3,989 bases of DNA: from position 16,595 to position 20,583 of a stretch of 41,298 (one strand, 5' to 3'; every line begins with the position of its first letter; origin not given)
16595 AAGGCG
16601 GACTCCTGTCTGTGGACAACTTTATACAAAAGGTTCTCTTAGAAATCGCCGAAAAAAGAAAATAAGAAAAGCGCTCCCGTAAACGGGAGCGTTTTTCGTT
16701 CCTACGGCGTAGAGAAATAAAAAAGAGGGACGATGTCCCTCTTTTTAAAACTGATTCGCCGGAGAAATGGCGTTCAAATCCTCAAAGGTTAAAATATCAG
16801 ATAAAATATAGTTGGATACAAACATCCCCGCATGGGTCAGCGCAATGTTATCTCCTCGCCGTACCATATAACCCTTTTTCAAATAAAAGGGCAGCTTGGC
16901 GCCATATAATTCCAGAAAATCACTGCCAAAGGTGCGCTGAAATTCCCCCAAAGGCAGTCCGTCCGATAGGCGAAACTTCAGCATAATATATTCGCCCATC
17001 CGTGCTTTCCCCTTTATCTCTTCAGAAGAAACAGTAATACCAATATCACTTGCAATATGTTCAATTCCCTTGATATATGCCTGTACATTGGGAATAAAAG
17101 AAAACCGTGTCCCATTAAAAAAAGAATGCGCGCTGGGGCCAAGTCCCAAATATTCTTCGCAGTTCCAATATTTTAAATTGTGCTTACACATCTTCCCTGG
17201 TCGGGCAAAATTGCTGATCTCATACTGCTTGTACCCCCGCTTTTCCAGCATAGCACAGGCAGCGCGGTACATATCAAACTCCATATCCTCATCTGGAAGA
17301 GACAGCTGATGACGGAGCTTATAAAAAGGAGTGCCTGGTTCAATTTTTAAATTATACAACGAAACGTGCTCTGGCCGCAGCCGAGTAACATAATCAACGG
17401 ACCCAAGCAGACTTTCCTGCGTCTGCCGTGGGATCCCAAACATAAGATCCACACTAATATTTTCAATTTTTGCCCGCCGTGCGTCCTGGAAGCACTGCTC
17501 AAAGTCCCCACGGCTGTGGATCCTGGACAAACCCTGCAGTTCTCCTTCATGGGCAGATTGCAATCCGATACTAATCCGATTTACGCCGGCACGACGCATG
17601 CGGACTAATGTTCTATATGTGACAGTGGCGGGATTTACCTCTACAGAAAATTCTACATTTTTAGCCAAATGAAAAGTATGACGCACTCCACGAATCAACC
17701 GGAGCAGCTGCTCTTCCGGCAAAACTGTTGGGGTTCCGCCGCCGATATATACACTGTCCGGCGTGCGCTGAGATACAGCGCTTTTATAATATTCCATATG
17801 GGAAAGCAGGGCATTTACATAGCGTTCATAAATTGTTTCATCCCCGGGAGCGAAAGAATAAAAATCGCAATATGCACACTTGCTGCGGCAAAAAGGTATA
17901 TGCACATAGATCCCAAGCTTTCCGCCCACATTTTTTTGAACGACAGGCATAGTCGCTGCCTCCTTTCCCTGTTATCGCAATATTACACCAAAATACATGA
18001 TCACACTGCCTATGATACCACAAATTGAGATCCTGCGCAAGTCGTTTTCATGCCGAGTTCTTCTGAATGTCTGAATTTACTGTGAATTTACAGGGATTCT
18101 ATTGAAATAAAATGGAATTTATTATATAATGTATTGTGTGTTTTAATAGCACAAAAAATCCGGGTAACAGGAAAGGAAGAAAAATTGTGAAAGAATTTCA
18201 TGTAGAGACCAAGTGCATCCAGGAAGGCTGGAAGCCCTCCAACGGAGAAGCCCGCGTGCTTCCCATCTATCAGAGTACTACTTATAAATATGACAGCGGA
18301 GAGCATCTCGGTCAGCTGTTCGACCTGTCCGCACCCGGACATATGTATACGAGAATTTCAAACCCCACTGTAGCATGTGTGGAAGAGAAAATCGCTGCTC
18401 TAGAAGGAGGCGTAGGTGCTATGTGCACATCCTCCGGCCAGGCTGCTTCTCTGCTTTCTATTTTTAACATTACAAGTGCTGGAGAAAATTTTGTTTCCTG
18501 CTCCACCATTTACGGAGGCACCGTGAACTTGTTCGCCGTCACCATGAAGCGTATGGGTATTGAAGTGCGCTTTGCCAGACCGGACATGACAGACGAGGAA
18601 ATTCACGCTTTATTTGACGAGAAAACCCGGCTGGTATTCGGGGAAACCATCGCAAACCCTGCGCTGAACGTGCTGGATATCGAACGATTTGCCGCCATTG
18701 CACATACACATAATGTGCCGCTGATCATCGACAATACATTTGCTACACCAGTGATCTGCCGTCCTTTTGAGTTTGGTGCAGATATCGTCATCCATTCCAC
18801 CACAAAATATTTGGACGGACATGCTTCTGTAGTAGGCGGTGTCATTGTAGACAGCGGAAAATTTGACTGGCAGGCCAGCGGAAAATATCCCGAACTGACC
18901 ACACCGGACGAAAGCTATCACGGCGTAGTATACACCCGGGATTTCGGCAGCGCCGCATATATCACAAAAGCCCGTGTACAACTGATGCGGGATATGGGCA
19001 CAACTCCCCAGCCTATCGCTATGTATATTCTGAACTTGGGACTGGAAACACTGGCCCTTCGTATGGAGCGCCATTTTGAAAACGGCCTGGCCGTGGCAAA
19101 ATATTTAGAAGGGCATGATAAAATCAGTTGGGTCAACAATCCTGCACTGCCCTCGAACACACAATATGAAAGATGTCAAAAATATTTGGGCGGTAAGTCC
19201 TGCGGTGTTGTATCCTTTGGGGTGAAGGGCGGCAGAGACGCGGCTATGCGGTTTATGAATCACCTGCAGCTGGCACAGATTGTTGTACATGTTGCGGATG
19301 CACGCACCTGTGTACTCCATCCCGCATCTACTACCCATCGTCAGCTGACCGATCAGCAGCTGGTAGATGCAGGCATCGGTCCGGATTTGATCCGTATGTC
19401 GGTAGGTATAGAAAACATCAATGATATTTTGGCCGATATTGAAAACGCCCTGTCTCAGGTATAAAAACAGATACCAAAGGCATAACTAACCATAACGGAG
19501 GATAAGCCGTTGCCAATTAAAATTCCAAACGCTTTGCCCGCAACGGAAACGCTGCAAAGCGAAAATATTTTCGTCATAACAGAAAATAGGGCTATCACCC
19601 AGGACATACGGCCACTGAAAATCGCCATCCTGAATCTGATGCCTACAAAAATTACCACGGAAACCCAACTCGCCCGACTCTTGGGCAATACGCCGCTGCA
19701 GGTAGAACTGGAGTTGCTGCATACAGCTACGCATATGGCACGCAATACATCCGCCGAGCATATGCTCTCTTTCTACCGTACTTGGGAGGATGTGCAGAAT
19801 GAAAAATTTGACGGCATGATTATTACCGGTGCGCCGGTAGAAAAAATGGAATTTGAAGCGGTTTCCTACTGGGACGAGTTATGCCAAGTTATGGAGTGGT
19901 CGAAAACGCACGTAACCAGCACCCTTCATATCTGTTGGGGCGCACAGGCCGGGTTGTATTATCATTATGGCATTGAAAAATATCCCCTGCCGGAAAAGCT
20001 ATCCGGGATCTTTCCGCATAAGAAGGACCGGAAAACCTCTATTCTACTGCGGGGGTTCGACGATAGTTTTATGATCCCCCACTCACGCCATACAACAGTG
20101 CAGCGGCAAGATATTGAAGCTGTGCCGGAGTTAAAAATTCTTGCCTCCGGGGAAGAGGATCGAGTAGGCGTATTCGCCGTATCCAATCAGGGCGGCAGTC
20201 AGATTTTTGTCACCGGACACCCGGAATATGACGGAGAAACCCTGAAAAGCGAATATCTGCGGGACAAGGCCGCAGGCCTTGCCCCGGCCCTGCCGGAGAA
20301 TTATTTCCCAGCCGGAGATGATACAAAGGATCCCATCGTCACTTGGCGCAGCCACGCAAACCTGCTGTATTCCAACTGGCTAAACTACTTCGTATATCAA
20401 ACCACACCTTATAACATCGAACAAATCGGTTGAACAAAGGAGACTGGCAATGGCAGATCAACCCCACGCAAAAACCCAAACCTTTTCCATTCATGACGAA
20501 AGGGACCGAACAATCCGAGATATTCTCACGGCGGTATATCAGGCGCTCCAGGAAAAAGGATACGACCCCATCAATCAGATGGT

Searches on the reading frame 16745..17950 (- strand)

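Call 7: search_protein_families(library=pfam, proteins=[window:16745-17950:-], max_evalue=0.001)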
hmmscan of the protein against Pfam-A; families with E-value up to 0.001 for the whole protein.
window:16745-17950:- (401 aa): 2 families
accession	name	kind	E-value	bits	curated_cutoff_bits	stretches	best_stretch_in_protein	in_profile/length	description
PF04055.27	Radical_SAM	-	3.5e-23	83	29.5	1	15-186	1-164/166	Radical SAM superfamily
PF06969.22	HemN_C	-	2e-11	44.2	24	1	315-378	4-67/67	HemN C-terminal domain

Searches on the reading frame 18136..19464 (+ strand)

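Call 7: search_protein_families(library=pfam, proteins=[window:18136-19464:+], max_evalue=0.001)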
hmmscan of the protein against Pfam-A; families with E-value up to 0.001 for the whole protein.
window:18136-19464:+ (442 aa): 1 family
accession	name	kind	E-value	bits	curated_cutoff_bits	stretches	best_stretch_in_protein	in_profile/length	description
PF01053.26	Cys_Met_Meta_PP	-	1.5e-119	399.4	27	1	24-439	1-380/381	Cys/Met metabolism PLP-dependent enzyme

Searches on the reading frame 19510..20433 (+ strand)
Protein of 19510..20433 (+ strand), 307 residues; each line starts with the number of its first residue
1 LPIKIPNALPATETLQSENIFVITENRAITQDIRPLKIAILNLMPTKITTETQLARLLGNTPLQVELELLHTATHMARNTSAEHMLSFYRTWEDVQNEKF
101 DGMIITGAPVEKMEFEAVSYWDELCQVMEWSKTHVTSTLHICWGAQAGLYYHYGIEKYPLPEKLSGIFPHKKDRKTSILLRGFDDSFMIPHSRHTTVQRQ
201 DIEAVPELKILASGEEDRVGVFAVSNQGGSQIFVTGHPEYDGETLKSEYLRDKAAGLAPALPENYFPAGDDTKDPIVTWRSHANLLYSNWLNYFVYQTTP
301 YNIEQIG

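Call 7: search_protein_families(library=pfam, proteins=[window:19510-20433:+], max_evalue=0.001)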
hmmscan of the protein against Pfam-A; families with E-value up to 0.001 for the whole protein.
window:19510-20433:+ (307 aa): 2 families
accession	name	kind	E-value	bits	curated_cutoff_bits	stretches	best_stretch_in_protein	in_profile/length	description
PF04204.22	HTS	-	8.6e-140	465.3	27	1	2-301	1-298/298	Homoserine O-succinyltransferase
PF00117.34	GATase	-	0.00098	19.3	22.8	0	92-253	37-186/190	Glutamine amidotransferase class-I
